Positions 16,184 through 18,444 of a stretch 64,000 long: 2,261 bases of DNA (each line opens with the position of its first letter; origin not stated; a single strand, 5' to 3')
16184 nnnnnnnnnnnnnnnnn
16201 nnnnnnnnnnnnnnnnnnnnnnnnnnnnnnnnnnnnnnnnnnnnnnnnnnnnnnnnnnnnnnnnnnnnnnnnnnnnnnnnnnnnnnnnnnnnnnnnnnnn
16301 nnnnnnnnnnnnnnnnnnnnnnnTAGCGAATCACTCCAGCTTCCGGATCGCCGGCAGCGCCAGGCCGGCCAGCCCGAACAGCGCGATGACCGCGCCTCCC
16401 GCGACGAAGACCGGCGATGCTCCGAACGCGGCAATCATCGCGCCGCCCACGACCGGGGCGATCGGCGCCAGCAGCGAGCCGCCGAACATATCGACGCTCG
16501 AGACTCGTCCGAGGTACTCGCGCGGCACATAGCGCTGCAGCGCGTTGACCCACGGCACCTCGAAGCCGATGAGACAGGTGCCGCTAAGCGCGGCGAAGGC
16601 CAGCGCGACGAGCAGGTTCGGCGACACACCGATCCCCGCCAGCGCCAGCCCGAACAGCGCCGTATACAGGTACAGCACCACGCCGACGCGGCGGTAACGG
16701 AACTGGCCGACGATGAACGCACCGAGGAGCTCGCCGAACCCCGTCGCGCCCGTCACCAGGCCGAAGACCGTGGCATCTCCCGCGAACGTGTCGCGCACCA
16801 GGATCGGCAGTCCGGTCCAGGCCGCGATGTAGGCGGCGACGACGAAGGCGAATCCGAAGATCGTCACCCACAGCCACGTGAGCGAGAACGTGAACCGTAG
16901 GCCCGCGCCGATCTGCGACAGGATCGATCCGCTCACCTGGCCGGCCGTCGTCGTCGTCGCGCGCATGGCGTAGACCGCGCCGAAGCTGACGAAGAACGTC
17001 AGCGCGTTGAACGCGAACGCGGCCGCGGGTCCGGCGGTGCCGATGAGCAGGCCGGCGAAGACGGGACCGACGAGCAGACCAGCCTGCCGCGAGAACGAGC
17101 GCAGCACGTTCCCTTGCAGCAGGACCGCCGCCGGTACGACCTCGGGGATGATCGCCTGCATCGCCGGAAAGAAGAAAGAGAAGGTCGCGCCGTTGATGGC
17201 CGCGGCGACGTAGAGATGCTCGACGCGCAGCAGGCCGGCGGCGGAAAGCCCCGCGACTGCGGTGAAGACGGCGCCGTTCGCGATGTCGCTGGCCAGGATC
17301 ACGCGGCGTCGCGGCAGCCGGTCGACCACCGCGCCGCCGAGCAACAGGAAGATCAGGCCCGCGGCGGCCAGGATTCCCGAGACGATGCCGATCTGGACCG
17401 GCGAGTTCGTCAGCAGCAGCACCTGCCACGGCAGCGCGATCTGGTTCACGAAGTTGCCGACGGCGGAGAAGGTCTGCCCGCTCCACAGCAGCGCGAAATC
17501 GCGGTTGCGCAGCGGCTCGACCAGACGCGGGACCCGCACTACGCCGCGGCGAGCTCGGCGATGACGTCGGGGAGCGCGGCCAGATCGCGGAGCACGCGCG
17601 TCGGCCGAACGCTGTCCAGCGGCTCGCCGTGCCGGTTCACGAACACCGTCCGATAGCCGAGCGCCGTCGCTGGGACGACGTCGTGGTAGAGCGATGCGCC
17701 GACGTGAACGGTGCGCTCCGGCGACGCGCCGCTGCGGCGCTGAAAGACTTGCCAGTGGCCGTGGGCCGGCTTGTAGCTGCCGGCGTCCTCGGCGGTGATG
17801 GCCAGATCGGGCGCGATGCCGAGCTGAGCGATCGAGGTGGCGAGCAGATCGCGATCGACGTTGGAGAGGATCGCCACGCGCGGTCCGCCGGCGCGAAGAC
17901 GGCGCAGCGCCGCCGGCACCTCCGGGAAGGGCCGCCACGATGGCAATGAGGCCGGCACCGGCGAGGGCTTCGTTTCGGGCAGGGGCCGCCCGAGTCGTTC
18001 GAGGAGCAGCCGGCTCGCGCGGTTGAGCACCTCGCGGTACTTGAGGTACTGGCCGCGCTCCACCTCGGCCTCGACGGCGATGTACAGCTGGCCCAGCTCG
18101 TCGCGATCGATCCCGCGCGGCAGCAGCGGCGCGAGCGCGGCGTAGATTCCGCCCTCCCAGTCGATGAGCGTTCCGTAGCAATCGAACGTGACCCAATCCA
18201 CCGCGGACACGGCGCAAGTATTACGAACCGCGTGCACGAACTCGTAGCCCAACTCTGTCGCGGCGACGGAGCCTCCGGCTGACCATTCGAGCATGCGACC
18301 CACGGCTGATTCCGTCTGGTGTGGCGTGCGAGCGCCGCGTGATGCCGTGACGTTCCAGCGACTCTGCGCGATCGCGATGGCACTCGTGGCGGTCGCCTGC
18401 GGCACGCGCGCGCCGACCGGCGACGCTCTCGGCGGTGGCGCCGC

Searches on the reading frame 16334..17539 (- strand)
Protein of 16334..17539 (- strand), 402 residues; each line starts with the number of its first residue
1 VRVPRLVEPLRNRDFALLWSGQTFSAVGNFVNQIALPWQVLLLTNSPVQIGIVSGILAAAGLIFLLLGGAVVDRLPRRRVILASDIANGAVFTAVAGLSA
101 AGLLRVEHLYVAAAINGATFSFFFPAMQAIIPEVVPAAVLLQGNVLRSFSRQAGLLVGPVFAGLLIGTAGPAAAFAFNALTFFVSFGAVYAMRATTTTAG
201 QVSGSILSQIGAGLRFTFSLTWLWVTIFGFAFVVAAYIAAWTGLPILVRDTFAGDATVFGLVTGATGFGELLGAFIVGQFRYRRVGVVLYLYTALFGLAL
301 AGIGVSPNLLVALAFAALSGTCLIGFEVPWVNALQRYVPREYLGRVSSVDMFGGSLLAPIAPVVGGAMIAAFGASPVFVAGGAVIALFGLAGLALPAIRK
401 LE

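Call 61: search_protein_families(library=pfam, proteins=[window:16334-17539:-], max_evalue=0.001)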
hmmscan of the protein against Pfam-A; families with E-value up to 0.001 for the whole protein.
window:16334-17539:- (402 aa): 2 families
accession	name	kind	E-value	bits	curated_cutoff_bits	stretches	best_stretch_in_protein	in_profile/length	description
PF05977.19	MFS_3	-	2.8e-38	132.1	27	1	8-349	5-347/524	Transmembrane secretion effector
PF07690.21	MFS_1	-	6.3e-27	94.8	33.4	2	18-241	1-224/347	Major Facilitator Superfamily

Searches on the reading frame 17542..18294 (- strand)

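Call 62: search_protein_families(library=ncbifam, proteins=[window:17542-18294:-], max_evalue=0.00001)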
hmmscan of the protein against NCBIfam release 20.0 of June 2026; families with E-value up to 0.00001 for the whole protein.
window:17542-18294:- (251 aa): 7 families
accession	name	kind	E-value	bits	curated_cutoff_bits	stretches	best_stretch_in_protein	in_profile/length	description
TIGR01428.1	HAD_type_II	equivalog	3e-34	118.8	125.4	1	34-225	3-196/197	haloacid dehalogenase type II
TIGR02253.1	CTE7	subfamily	2.6e-11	43.7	169.75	1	121-224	94-199/221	TIGR02253 family HAD-type hydrolase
TIGR01493.1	HAD-SF-IA-v2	subfamily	1.2e-10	41.8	39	1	35-205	2-155/161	HAD-IA family hydrolase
NF053830.1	RUBPPhHalo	equivalog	4.4e-10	39.6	330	1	121-244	103-233/234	ribulose-1,5-bisphosphate 5-phosphatase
TIGR02252.1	DREG-2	subfamily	9.6e-10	38.6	155.2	1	119-217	103-202/203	HAD hydrolase, REG-2-like, family IA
TIGR02254.1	YjjG_YfnB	equivalog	6e-08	32.4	159.9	1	138-242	113-220/223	YjjG family noncanonical pyrimidine nucleotidase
TIGR01662.1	HAD-SF-IIIA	subfamily_domain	1.1e-06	28.8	44.6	1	119-221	23-140/141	HAD-IIIA family hydrolase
